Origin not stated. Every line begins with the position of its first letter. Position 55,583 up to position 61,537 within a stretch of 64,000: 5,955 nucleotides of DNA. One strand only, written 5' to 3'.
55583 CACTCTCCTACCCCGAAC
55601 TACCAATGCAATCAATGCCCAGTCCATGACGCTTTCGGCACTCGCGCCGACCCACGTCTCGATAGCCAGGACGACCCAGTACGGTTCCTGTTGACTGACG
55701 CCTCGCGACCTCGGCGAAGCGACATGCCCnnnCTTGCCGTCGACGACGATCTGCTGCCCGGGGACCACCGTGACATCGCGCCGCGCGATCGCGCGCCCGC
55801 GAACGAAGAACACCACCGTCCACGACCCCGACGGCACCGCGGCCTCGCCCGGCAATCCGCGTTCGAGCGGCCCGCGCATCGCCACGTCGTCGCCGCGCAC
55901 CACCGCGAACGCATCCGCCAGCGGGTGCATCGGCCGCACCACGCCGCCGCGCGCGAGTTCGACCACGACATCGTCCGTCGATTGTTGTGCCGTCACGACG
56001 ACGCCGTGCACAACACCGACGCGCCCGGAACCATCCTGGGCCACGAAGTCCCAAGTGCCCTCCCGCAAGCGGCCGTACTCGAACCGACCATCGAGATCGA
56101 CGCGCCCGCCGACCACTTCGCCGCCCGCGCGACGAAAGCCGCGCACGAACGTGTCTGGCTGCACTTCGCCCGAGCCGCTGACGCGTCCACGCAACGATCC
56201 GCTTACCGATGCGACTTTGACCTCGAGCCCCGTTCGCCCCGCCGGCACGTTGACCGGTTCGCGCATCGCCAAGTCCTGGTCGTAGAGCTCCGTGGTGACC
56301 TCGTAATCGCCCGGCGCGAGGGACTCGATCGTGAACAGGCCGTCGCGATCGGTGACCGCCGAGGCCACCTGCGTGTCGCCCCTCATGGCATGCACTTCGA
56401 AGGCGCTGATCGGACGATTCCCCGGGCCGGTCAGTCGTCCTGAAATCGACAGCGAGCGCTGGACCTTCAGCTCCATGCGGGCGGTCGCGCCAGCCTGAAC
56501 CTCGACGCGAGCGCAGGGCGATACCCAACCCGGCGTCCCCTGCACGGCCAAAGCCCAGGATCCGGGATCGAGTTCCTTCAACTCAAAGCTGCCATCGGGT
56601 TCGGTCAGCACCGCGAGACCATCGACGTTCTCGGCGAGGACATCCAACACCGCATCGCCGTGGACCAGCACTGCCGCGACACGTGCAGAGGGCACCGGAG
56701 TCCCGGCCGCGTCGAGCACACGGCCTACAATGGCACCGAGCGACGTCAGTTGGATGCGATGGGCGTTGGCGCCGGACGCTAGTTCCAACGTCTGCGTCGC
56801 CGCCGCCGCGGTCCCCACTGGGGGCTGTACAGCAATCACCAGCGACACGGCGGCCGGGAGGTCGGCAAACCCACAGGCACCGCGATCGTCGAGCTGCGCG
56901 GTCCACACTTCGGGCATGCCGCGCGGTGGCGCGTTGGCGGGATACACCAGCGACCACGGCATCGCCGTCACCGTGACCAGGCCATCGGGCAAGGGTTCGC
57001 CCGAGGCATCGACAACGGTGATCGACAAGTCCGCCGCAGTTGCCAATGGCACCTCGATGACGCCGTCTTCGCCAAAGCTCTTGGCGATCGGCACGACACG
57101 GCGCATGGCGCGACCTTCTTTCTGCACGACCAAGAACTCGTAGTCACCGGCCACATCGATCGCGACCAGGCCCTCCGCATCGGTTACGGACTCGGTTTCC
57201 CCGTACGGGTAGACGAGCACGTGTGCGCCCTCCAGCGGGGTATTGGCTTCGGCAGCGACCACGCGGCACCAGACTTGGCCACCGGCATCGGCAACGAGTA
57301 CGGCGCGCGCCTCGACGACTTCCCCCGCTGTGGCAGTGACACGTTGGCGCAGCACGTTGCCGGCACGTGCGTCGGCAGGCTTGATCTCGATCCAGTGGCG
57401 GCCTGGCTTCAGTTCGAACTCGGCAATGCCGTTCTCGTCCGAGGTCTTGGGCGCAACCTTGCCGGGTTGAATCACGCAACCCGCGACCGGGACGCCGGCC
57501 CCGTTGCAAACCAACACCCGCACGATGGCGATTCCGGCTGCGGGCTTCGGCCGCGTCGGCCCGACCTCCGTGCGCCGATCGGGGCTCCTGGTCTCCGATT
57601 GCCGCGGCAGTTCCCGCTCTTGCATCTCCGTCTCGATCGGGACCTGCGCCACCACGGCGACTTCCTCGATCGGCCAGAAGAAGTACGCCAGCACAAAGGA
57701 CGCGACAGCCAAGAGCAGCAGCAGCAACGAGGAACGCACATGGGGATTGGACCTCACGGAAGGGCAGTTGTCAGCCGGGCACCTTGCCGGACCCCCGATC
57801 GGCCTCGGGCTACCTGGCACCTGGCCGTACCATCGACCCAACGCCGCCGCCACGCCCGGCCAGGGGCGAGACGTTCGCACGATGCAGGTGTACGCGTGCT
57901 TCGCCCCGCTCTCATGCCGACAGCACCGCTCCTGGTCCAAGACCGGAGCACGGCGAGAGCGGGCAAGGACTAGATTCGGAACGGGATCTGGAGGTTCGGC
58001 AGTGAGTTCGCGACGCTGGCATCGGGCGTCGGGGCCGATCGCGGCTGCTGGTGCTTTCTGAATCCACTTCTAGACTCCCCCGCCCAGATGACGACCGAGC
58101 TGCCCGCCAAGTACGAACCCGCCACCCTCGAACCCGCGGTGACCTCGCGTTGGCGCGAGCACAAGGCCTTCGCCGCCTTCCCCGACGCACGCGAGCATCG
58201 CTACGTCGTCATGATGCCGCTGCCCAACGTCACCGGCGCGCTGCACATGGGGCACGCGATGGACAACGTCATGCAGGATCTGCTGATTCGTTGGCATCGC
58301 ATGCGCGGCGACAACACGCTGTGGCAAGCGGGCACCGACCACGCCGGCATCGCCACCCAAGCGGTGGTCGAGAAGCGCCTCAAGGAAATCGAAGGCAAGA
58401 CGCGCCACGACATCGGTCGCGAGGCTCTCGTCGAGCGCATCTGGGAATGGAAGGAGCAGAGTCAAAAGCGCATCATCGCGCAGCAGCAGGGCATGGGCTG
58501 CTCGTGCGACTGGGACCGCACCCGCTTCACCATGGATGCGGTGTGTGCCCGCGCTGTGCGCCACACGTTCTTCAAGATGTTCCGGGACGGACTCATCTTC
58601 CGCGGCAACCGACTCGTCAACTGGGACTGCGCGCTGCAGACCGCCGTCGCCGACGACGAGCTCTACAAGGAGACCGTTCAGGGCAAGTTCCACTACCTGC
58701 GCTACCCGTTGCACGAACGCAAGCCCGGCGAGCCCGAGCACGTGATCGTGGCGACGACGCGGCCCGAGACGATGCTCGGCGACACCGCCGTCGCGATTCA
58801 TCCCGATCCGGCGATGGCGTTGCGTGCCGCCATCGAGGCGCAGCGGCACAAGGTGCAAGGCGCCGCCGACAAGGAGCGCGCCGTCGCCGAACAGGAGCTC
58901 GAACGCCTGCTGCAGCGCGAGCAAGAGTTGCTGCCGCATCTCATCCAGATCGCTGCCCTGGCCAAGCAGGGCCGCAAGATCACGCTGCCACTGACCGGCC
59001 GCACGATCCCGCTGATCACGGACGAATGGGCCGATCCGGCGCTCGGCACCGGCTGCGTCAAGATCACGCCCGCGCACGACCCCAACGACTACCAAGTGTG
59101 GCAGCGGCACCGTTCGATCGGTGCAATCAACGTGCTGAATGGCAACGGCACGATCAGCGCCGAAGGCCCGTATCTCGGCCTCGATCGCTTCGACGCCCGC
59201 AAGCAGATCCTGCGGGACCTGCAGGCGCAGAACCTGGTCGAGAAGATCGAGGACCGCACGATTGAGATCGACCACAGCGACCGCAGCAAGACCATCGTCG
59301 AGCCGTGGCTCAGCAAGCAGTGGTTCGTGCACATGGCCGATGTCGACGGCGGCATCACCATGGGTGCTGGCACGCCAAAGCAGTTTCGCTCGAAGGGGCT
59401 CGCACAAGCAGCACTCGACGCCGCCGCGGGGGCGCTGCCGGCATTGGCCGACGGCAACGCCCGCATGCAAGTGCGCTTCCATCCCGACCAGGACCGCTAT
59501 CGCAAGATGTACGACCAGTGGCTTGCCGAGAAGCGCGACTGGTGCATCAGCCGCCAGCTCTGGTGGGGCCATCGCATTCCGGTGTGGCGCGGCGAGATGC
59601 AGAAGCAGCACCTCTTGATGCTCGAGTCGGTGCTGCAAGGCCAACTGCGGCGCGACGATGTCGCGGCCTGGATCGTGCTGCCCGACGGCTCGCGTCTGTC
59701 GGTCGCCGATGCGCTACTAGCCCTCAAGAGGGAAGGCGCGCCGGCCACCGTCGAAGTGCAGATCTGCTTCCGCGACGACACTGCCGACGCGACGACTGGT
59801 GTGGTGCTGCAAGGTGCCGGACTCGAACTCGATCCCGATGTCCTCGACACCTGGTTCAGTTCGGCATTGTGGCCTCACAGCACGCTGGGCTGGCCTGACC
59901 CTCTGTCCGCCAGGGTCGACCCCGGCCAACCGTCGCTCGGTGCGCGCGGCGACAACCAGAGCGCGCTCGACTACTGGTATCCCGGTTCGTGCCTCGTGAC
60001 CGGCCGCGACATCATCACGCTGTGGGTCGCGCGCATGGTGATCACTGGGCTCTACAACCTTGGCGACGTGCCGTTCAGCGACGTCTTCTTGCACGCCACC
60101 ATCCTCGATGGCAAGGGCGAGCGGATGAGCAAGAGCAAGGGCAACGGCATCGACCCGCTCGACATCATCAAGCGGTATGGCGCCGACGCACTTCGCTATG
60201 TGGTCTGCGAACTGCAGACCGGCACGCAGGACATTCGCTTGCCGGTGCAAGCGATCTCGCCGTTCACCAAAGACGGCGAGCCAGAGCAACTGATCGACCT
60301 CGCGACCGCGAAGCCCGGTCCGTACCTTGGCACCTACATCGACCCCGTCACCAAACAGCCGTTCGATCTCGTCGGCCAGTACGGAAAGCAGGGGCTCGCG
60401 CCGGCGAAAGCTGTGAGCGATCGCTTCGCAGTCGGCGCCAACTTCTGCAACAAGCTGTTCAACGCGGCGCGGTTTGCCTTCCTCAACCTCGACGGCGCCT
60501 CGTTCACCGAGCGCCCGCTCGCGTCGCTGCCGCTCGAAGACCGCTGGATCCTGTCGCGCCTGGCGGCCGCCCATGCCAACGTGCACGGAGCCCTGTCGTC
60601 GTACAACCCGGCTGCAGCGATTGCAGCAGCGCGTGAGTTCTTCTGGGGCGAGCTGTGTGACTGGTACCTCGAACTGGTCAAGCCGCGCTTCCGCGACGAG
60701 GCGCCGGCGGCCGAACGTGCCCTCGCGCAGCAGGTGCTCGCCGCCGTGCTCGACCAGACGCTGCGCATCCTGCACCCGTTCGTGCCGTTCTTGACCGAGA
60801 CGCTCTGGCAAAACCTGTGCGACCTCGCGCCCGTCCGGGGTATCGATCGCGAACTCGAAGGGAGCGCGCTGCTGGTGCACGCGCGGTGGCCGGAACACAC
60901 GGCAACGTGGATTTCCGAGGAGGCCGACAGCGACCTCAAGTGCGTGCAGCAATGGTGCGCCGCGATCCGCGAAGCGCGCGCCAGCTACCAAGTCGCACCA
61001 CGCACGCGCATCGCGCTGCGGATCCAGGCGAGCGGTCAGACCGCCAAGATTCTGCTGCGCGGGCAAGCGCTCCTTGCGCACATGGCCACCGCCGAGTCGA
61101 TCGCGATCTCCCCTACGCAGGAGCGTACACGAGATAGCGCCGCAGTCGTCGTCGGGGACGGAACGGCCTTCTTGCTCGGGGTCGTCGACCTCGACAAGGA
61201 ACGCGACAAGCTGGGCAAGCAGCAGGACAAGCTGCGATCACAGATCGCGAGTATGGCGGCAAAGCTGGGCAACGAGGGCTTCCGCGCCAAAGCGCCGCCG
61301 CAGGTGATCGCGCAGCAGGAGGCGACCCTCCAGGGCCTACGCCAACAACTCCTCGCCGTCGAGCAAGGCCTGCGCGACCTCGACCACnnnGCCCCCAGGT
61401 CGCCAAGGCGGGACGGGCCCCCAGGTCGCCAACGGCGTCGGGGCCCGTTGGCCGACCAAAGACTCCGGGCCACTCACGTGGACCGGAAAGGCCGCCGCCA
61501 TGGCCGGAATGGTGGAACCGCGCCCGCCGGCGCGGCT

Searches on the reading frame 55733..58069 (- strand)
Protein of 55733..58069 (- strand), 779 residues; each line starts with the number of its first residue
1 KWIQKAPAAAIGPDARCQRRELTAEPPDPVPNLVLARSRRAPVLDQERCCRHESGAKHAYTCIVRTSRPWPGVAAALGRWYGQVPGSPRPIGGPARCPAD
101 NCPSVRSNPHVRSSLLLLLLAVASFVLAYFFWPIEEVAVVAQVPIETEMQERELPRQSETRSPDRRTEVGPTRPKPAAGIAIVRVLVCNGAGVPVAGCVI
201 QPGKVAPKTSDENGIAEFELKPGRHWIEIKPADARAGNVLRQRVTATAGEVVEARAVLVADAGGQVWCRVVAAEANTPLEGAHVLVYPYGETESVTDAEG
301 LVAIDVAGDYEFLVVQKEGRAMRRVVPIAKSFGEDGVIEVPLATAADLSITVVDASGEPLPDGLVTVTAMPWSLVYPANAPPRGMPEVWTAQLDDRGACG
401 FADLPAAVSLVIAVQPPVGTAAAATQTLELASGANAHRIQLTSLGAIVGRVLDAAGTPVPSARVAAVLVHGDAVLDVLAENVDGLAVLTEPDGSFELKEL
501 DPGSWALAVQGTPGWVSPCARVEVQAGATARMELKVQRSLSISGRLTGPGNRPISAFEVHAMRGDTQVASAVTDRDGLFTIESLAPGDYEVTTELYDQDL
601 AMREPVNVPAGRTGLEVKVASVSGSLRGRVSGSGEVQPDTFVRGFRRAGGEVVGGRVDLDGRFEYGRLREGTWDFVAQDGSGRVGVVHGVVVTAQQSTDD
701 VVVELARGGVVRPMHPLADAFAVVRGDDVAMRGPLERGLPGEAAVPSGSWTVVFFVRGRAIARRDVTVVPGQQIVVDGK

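Call 105: search_protein_families(library=pfam, proteins=[window:55733-58069:-], max_evalue=0.00001)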
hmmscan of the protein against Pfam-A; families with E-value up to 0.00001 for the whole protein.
window:55733-58069:- (779 aa): 4 families
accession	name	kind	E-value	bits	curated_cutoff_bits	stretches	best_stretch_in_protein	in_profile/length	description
PF13620.12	CarboxypepD_reg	-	3.9e-31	107.7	32.3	2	541-613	1-74/82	Carboxypeptidase regulatory-like domain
PF17802.7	SpaA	-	1.6e-07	31.8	23.1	0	557-592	21-57/91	Prealbumin-like fold domain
PF13715.12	CarbopepD_reg_2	-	7.8e-07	29.5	32.2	0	567-594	24-51/88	CarboxypepD_reg-like domain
PF14686.12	fn3_3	-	1.2e-06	28.6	24.4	0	572-613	30-72/75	Polysaccharide lyase family 4, domain II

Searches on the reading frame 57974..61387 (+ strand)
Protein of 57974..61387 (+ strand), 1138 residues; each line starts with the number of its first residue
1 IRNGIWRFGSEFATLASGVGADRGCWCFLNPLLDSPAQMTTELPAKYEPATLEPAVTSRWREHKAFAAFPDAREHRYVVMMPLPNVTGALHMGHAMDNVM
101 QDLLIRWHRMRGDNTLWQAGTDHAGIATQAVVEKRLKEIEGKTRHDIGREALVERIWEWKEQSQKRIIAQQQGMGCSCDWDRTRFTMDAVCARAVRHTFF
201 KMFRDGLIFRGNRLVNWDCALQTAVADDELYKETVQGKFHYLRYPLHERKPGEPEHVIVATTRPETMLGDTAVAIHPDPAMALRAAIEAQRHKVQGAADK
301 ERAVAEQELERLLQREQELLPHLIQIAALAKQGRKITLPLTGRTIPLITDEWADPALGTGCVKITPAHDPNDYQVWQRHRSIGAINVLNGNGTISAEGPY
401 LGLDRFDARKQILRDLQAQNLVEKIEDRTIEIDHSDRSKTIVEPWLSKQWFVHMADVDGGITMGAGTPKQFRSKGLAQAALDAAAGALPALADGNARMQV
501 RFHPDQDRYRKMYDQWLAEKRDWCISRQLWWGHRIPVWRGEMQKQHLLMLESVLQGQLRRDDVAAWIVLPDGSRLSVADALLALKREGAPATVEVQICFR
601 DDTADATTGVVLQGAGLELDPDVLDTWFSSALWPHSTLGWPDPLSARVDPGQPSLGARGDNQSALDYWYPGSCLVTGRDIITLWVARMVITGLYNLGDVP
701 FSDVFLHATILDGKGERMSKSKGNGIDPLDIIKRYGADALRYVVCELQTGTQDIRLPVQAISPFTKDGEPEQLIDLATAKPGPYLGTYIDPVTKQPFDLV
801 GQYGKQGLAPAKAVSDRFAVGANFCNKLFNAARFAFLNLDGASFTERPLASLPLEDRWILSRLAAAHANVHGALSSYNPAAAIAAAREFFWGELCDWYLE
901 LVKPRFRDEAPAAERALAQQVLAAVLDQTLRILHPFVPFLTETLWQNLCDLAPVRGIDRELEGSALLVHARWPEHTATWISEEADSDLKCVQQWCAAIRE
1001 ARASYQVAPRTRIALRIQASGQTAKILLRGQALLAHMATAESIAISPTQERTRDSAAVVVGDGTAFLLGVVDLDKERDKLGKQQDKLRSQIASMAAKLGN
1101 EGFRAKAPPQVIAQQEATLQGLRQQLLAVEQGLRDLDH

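Call 105: search_protein_families(library=pfam, proteins=[window:57974-61387:+], max_evalue=0.00001)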
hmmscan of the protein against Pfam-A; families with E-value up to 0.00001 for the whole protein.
window:57974-61387:+ (1138 aa): 6 families
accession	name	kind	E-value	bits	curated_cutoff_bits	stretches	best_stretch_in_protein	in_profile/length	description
PF00133.28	tRNA-synt_1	-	7.1e-108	361.4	22.7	1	57-756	3-413/414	tRNA synthetases class I (I, L, M and V)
PF08264.19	Anticodon_1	-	6.9e-37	127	25.1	1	856-1013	1-144/148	Anticodon-binding domain of tRNA ligase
PF09334.17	tRNA-synt_1g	-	1.4e-19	70.6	20.1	2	78-134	2-58/391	tRNA synthetases class I (M)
PF10458.14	Val_tRNA-synt_C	-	1.8e-13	50.9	25.9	1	1072-1136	1-65/66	Valyl tRNA synthetase tRNA binding arm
PF13603.12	tRNA-synt_1_2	-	3e-07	30.5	25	1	255-380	21-133/185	Leucyl-tRNA synthetase, editing domain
PF01406.26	tRNA-synt_1e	-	3.2e-06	27.2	27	0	698-746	234-282/301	tRNA synthetases class I (C) catalytic domain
